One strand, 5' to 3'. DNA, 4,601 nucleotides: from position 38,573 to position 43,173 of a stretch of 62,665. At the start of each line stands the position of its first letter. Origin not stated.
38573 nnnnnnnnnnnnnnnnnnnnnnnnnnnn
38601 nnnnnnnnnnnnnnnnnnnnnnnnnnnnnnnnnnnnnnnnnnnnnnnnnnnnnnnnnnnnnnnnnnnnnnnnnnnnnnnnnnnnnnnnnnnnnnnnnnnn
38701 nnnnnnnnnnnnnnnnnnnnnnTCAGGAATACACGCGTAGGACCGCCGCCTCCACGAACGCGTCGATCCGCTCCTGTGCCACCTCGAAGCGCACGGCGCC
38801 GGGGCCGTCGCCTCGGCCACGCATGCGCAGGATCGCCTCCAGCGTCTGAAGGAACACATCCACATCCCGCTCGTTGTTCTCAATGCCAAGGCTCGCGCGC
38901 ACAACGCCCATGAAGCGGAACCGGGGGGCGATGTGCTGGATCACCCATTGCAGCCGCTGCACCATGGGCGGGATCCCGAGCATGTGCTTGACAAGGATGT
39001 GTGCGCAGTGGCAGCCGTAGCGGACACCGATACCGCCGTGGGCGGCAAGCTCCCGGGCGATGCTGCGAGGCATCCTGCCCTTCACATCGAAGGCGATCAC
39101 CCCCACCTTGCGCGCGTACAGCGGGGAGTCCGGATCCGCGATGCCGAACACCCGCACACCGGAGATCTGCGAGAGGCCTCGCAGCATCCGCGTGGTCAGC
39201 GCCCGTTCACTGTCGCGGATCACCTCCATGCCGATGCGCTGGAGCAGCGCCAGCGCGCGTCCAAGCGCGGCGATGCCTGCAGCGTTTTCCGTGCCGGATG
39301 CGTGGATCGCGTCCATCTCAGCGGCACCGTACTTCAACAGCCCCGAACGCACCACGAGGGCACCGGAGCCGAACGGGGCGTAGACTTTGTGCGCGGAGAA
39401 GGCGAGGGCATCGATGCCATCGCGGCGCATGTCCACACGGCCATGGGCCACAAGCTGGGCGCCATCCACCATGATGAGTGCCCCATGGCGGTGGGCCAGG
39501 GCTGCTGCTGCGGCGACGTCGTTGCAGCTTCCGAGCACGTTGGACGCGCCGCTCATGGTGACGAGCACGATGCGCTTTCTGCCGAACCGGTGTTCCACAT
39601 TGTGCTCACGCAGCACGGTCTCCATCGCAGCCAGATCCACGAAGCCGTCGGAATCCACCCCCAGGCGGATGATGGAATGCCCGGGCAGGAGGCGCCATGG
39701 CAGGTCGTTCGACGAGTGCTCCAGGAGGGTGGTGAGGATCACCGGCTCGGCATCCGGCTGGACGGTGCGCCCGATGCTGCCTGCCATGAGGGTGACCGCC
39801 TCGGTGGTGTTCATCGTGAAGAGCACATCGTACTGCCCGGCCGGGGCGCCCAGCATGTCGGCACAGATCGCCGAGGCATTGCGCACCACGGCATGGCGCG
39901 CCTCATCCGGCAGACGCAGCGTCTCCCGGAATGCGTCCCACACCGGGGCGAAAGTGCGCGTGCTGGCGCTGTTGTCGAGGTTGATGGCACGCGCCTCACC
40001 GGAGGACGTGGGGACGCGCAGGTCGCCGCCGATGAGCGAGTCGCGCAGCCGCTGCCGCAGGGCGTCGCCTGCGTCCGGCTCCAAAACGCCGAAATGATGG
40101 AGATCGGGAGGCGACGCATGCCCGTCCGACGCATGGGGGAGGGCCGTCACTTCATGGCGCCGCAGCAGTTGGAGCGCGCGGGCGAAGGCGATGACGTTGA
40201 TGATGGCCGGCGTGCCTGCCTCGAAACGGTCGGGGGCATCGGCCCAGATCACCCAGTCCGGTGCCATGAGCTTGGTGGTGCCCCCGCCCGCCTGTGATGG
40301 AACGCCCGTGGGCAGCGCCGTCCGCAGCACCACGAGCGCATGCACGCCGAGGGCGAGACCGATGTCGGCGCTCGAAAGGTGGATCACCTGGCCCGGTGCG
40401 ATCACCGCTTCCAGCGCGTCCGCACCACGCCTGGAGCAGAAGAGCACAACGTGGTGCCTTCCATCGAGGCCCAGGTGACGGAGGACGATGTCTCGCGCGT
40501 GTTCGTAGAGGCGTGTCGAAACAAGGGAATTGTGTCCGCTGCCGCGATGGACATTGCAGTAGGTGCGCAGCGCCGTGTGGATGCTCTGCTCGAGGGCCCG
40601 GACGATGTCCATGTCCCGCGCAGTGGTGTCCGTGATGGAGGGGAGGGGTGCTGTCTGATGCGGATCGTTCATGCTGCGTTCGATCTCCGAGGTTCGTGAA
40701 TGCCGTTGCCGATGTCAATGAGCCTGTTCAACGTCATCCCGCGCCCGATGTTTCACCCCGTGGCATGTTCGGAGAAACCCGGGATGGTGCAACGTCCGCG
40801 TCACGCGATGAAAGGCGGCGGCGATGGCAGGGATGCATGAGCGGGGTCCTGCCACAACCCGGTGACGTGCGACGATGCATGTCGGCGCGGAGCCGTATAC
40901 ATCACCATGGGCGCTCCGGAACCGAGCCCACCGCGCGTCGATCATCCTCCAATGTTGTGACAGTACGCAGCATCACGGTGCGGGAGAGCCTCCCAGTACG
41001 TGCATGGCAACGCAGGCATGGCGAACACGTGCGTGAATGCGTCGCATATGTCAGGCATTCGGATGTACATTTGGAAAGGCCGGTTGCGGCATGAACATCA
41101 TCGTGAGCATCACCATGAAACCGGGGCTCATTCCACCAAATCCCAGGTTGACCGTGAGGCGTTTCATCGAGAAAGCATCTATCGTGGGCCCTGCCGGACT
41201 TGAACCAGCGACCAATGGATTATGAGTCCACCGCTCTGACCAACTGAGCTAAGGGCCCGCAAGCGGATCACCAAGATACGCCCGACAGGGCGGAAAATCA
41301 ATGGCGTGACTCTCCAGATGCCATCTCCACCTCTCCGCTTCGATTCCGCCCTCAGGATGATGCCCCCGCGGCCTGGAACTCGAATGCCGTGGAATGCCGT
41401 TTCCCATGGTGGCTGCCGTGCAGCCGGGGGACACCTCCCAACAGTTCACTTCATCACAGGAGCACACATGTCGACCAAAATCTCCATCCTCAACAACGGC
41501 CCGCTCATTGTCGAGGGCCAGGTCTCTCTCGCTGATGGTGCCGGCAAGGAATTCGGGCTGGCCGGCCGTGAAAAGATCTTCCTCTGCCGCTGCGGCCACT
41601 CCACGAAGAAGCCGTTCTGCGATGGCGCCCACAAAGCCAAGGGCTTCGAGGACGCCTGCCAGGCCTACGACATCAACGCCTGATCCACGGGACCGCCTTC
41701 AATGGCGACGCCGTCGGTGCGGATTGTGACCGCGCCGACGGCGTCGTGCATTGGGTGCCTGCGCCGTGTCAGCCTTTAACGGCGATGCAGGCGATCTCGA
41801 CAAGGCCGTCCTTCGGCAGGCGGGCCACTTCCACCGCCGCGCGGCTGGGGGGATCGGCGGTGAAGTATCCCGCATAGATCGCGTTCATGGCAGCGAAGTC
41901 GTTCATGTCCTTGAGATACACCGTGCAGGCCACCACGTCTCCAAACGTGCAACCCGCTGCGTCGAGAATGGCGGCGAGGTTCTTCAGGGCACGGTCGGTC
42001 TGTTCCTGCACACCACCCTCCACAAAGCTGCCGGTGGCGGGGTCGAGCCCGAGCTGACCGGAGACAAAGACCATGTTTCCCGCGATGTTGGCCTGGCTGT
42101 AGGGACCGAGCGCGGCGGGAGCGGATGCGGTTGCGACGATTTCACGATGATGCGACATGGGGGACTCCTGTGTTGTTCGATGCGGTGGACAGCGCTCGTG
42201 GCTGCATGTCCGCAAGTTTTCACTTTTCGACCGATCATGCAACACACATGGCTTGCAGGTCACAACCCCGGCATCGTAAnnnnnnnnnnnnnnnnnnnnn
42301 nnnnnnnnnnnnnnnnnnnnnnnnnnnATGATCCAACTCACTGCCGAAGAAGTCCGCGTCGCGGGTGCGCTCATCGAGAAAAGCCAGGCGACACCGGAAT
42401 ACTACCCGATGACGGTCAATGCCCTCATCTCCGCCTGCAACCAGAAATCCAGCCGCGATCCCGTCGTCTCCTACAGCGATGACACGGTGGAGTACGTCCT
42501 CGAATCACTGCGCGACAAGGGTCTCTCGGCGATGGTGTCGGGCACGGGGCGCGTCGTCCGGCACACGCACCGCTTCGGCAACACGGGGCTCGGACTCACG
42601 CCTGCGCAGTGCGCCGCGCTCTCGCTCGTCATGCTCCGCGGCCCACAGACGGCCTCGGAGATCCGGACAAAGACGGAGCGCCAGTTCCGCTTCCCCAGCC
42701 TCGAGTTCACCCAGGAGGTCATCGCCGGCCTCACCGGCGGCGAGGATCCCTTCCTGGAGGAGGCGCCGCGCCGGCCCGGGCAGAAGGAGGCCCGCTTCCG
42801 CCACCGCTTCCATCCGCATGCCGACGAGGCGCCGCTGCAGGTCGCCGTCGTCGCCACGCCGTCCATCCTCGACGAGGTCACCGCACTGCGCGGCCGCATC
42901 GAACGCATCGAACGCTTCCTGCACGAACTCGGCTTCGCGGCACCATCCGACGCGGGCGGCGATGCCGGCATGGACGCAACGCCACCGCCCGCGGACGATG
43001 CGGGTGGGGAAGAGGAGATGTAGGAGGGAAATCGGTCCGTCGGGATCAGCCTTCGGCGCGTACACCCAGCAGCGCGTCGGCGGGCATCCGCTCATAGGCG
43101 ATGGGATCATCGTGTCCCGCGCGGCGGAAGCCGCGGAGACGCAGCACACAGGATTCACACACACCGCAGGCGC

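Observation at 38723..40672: SufS-like protein that looks like a single-chain pseudo-dimer with complementary halves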

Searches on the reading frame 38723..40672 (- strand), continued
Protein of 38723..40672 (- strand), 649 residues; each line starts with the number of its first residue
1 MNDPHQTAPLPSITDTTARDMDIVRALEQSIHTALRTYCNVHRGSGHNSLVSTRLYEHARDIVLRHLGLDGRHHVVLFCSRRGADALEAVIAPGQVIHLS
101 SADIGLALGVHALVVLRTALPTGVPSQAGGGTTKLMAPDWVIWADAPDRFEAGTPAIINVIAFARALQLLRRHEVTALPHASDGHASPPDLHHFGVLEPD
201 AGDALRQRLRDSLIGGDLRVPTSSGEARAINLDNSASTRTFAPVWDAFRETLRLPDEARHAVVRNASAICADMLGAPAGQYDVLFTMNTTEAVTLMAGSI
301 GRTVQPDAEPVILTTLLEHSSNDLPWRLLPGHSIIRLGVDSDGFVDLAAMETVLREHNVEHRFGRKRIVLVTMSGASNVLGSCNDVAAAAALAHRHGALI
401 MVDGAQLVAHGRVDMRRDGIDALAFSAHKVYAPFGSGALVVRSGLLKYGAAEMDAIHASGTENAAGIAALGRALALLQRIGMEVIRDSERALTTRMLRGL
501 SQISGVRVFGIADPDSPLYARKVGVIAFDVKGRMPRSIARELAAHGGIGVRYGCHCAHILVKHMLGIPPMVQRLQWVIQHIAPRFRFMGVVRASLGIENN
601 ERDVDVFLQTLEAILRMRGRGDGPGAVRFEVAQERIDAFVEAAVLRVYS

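Call 19: predict_structure(alignment_id=A2)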
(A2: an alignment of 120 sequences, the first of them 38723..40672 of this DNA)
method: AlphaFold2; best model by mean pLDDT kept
length: 649 residues; sequences in the alignment: 120
mean_pLDDT: 89.3   pTM: 0.91
mean pLDDT of the five models: 89.3, 89.1, 89.1, 87.5, 87.5
residues with pLDDT >= 90: 451; 70-90: 151; 50-70: 30; < 50: 17
segments of 3 or more residues with pLDDT < 50: 1-13
pLDDT, mean of each block of 10 residues (from residue 1): 40 62 93 90 67 92 96 95 92 93 95 95 84 86 89 88 97 89 65 83 94 93 92 80 95 90 95 95 94 94 86 81 87 91 94 98 96 92 96 98 91 95 93 92 96 95 96 95 93 98 96 95 94 90 92 72 88 92 85 93 97 82 63 91 94
secondary structure, 60 per line:
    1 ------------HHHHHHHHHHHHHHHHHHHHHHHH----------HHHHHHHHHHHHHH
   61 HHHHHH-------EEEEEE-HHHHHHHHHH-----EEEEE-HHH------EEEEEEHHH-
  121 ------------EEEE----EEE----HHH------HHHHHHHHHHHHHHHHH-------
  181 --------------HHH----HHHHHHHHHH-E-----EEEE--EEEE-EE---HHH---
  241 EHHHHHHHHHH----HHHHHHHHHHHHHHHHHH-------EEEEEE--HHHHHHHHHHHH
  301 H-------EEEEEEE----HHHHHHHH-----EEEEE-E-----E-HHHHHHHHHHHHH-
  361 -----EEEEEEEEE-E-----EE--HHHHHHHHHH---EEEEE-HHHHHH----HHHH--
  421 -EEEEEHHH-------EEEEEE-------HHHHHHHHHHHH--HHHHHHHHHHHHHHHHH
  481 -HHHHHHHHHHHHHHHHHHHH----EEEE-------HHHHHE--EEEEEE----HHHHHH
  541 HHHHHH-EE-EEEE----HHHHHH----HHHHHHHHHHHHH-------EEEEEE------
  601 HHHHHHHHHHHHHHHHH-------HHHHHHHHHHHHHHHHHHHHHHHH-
elements in order: H13-36 H47-66 E74-79 H81-90 E96-100 E111-116 E133-136 E141-143 H157-173 H202-211 E219-222 E225-228 H242-251 H256-273 E281-286 H289-301 E309-315 H320-327 E333-337 H347-359 E366-374 H386-395 E399-403 H405-410 H415-418 E422-426 E437-442 H450-461 H464-480 H482-501 E506-509 H517-521 E525-530 H535-546 E551-554 H559-564 H569-581 E589-594 H601-617 H625-648

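Call 25: fold_search(model_id=the predicted structure, library=pdb)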
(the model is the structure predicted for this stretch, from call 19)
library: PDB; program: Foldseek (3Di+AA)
matches with E <= 10: 1909; with E <= 0.001: 1558
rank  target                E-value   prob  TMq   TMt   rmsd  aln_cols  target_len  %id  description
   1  1t3i_A                2.2e-25  1.00  0.52  0.81   3.7       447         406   26  Structure of slr0077/SufS, the Essential Cysteine Desulfurase from Synechocystis PCC 6803 (released 2004-09-21)
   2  1t3i_B                4.6e-25  1.00  0.51  0.80   4.1       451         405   26  Structure of slr0077/SufS, the Essential Cysteine Desulfurase from Synechocystis PCC 6803 (released 2004-09-21)
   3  7rw3                  4.8e-25  1.00  0.52  0.85   3.4       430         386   25  E. coli cysteine desulfurase SufS N99D (released 2023-01-25)
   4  6mrh                  7.2e-25  1.00  0.52  0.81   4.0       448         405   25  E. coli cysteine desulfurase SufS E96A with a cysteine persulfide intermediate (released 2019-01-09)
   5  7ruj                  8.4e-25  1.00  0.51  0.81   4.4       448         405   24  E. coli cysteine desulfurase SufS N99A (released 2023-01-25)
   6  8kg1_A                1.0e-24  1.00  0.51  0.81   3.0       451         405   26  Crystal structure of the cargo cysteine desulfurase from Mycobacterium smegmatis (released 2024-11-20)
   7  6o12                  1.3e-24  1.00  0.52  0.82   3.5       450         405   25  E. coli cysteine desulfurase SufS H123A (released 2019-06-26)
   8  6mre                  1.3e-24  1.00  0.51  0.81   4.2       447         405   25  E. coli cysteine desulfurase SufS R92A with a cysteine persulfide intermediate (released 2019-01-09)
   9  6o11                  2.0e-24  1.00  0.50  0.79   4.2       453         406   25  E. coli cysteine desulfurase SufS C364A with a Cys-aldimine intermediate (released 2019-06-26)
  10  4q75_A                2.3e-24  1.00  0.52  0.80   4.5       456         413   23  Crystal structure of Nfs2, the plastidial cysteine desulfurase from Arabidopsis thaliana (released 2014-09-10)
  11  6mri                  2.3e-24  1.00  0.50  0.79   4.5       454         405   24  E. coli cysteine desulfurase SufS E250A with a cysteine persulfide intermediate (released 2019-01-09)
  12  9ddd_B                3.3e-24  1.00  0.51  0.79   4.4       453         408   26  SufS-SufU complex from Mycobacterium Tuberculosis (released 2025-07-30)
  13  7tlr_A                3.3e-24  1.00  0.48  0.75   4.3       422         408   26  Structure of Atopobium parvulum SufS A34Y mutant (released 2022-02-16)
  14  6uy5_A                4.1e-24  1.00  0.52  0.83   3.6       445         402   26  E. coli cysteine desulfurase SufS with a spontaneously rotated beta-hairpin (released 2020-03-25)
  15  8vbs_A                4.3e-24  1.00  0.52  0.82   3.4       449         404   25  E. coli cysteine desulfurase SufS bound to SufE C51A (released 2024-10-16)
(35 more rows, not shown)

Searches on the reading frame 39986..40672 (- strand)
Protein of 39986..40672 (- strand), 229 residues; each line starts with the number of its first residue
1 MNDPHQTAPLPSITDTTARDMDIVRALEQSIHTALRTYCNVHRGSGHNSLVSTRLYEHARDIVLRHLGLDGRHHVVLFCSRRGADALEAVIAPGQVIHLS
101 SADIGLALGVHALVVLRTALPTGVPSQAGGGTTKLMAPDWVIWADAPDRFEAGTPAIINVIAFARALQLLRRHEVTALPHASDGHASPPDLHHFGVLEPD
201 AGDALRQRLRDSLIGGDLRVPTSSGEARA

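Call 3: search_protein_families(library=pfam, proteins=[window:39986-40672:-], max_evalue=1)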
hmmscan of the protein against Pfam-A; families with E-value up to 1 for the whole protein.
seq(229 aa): 1 family
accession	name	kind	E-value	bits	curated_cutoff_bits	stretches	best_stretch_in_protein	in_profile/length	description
PF00266.25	Aminotran_5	-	2.9e-11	43.4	21.5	2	109-177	207-275/371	Aminotransferase class-V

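Call 4: search_protein_families(library=ncbifam, proteins=[window:39986-40672:-], max_evalue=1)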
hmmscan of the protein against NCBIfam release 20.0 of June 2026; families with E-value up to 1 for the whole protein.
seq(229 aa): 6 families
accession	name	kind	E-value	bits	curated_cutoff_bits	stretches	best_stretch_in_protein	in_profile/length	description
TIGR01979.1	sufS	subfamily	6.1e-11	41.8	475.1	2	108-176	226-294/403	SufS family cysteine desulfurase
TIGR03392.1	FeS_syn_CsdA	equivalog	4.7e-07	29.3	493.6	1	122-178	238-294/398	cysteine desulfurase CsdA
NF041166.1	f2_encap_cargo1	exception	1.4e-06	27.8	800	1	111-172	456-517/623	family 2A encapsulin nanocompartment cargo protein cysteine desulfurase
NF008126.0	PRK10874.1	equivalog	1.7e-06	27.5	607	1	122-178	241-297/401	cysteine desulfurase CsdA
NF006791.0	PRK09295.1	equivalog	3.8e-05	22.9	661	1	117-170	239-294/406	cysteine desulfurase SufS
NF008689.0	PRK11712.1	equivalog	0.22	9.9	594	1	28-88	394-453/489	ribonuclease G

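Call 34: search_protein_representatives(protein=window:40073-40672:-)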
Query: 200 residues. Proteins with E-value up to 0.001 (for the whole library): 566; up to 1e-10: 232; up to 1e-30: 66. The best 150 are listed.
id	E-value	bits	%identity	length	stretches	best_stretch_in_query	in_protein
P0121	1.4e-55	204.6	62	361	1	24-187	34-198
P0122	1.4e-53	198.1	56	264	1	22-191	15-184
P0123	2.2e-53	197.4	60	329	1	25-176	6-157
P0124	5.2e-51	189.6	56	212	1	16-186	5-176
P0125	2.6e-50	187.4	59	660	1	26-177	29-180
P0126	1.4e-49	185.0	57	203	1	24-173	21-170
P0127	4.8e-49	183.2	54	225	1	24-193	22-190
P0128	4.2e-48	180.2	56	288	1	23-169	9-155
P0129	5.7e-48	179.7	59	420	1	25-174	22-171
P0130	1.0e-47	178.9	47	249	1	2-196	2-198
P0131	1.5e-47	178.4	63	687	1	26-173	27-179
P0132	8.3e-45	169.4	53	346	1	13-174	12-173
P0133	3.0e-44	167.6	50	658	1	17-173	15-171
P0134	3.7e-44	167.3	50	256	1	26-194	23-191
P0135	1.4e-42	162.2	49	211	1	24-174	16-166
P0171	9.4e-34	133.3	51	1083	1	27-171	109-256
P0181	7.6e-32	127.1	47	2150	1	24-173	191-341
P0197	5.9e-29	117.7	43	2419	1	27-173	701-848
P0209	1.9e-27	112.7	42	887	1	16-174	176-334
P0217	1.1e-26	110.3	43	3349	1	9-171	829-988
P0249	3.2e-19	85.9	44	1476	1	27-171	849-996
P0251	2.5e-18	83.0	40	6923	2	73-184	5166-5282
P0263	8.2e-17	78.0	37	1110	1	26-172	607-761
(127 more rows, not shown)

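Call 36: search_protein_families(library=pfam, proteins=[P0181, P0197, P0249, P0171, P0263, P0209], max_evalue=0.0001)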
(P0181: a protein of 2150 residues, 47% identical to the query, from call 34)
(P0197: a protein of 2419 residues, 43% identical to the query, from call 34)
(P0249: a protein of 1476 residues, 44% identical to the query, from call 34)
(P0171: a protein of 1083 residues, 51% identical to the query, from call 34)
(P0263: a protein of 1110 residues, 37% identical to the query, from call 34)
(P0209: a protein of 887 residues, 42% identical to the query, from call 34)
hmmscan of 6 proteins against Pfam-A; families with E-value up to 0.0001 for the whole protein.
P0181 (2150 aa): 3 families
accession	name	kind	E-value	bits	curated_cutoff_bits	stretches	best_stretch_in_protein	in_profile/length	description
PF00266.25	Aminotran_5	-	1.5e-80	271.4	21.5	2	430-776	43-371/371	Aminotransferase class-V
PF01966.28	HD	-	1.8e-09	38.3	22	1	1654-1759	2-114/116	HD domain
PF01212.27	Beta_elim_lyase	-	8.3e-07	29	27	1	498-641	94-247/288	Beta-eliminating lyase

P0197 (2419 aa): 1 family
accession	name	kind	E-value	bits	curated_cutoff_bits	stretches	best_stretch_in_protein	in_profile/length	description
PF00266.25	Aminotran_5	-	1.1e-64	219.1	21.5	2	934-1320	35-371/371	Aminotransferase class-V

P0249 (1476 aa): 3 families
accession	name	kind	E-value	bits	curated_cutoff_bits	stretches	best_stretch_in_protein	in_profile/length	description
PF00266.25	Aminotran_5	-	5.6e-78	262.9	21.5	2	1056-1410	2-371/371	Aminotransferase class-V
PF20511.4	PMI_typeI_cat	-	5.8e-26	91.8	22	1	79-220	9-143/143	Phosphomannose isomerase type I, catalytic domain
PF00069.31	Pkinase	-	1.2e-10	41.7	31.7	1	634-781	76-202/263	Protein kinase domain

P0171 (1083 aa): 1 family
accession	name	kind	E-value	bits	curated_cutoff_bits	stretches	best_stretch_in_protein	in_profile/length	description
PF00266.25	Aminotran_5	-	4.2e-70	237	21.5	2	322-701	2-371/371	Aminotransferase class-V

P0263 (1110 aa): 1 family
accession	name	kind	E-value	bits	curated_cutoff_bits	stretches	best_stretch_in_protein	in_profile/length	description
PF00266.25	Aminotran_5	-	5.2e-57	193.9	21.5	2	834-1105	36-313/371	Aminotransferase class-V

P0209 (887 aa): 1 family
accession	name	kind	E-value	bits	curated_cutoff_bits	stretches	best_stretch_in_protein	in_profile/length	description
PF00266.25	Aminotran_5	-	2.4e-68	231.3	21.5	2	426-775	42-371/371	Aminotransferase class-V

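Call 66: list_cluster_members(proteins=[P0181, P0249, P0197, P0217, P0251, P0171, P0049, P0002])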
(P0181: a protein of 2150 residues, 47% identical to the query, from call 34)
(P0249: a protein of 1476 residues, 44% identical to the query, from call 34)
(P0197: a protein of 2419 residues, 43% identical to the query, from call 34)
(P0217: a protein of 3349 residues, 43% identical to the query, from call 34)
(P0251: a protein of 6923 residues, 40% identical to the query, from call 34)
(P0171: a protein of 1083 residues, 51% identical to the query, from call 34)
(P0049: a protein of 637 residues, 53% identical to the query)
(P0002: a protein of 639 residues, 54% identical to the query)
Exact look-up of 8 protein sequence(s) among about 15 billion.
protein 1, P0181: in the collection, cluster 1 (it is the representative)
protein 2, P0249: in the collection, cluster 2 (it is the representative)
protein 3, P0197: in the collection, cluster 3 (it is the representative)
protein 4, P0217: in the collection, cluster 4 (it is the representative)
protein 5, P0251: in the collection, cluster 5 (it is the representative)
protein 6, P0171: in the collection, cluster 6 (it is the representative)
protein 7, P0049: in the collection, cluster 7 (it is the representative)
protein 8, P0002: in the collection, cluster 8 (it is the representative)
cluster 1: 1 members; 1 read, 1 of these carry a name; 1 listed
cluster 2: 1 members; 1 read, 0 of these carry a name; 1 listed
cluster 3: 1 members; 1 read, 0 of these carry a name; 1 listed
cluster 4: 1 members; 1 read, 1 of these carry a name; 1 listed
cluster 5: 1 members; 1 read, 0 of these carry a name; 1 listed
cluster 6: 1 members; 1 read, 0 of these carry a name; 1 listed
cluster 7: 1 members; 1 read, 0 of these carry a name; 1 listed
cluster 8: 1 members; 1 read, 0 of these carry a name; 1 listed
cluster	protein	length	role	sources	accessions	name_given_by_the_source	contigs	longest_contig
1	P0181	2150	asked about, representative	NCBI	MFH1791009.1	MAG: aminotransferase class V-fold PLP-dependent enzyme [Candidatus Omnitrophota ...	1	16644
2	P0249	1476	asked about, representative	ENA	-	-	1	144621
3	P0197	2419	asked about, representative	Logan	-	-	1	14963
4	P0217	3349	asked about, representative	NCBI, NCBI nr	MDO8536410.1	MAG: aminotransferase class V-fold PLP-dependent enzyme [Candidatus Omnitrophota ... | aminotransferase class V-fold PLP-dependent enzyme [Candidatus Omnitrophota bacterium]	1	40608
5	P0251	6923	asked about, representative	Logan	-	-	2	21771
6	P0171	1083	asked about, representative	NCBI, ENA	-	-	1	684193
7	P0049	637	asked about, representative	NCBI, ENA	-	-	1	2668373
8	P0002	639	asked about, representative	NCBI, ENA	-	-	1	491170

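Call 67: predict_structure(alignment_id=A3)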
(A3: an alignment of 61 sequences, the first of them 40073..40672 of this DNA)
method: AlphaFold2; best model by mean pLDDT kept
length: 200 residues; sequences in the alignment: 61
mean_pLDDT: 68.2   pTM: 0.62
mean pLDDT of the five models: 68.2, 65.8, 65.5, 62.9, 62.5
residues with pLDDT >= 90: 39; 70-90: 71; 50-70: 32; < 50: 58
segments of 3 or more residues with pLDDT < 50: 42-50, 125-153, 182-200
pLDDT, mean of each block of 10 residues (from residue 1): 62 70 79 64 47 78 94 88 85 91 87 89 50 35 40 64 91 83 38 30
secondary structure, 60 per line:
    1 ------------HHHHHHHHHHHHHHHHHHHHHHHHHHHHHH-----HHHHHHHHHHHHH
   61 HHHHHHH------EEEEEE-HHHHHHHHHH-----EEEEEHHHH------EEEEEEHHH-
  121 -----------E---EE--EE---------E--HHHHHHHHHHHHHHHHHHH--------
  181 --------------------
elements in order: H13-42 H48-67 E74-79 H81-90 E96-100 H101-104 E111-116 H154-172

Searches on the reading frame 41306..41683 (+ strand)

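Call 40: search_protein_families(library=pfam, proteins=[window:41306-41683:+], max_evalue=0.001)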
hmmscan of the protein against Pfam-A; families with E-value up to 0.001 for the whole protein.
window:41306-41683:+ (125 aa): 1 family
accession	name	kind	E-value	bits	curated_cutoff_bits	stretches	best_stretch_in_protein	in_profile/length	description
PF09360.15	zf-CDGSH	-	8.6e-18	64.8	29.5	1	64-110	1-48/48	Iron-binding zinc finger CDGSH type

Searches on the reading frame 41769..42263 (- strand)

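Call 40: search_protein_families(library=pfam, proteins=[window:41769-42263:-], max_evalue=0.001)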
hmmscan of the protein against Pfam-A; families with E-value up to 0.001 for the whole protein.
window:41769-42263:- (164 aa): 1 family
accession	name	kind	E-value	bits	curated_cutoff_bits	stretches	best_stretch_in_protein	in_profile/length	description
PF01042.26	Ribonuc_L-PSP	-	1.1e-42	145.3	27.3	1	46-162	2-120/121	Endoribonuclease L-PSP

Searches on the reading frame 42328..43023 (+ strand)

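Call 40: search_protein_families(library=pfam, proteins=[window:42328-43023:+], max_evalue=0.001)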
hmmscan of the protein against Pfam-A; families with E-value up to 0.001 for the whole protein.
window:42328-43023:+ (231 aa): 1 family
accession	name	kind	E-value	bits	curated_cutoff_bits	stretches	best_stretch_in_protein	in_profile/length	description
PF04337.18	DUF480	-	2.4e-46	157.9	25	1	4-152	1-149/149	Protein of unknown function, DUF480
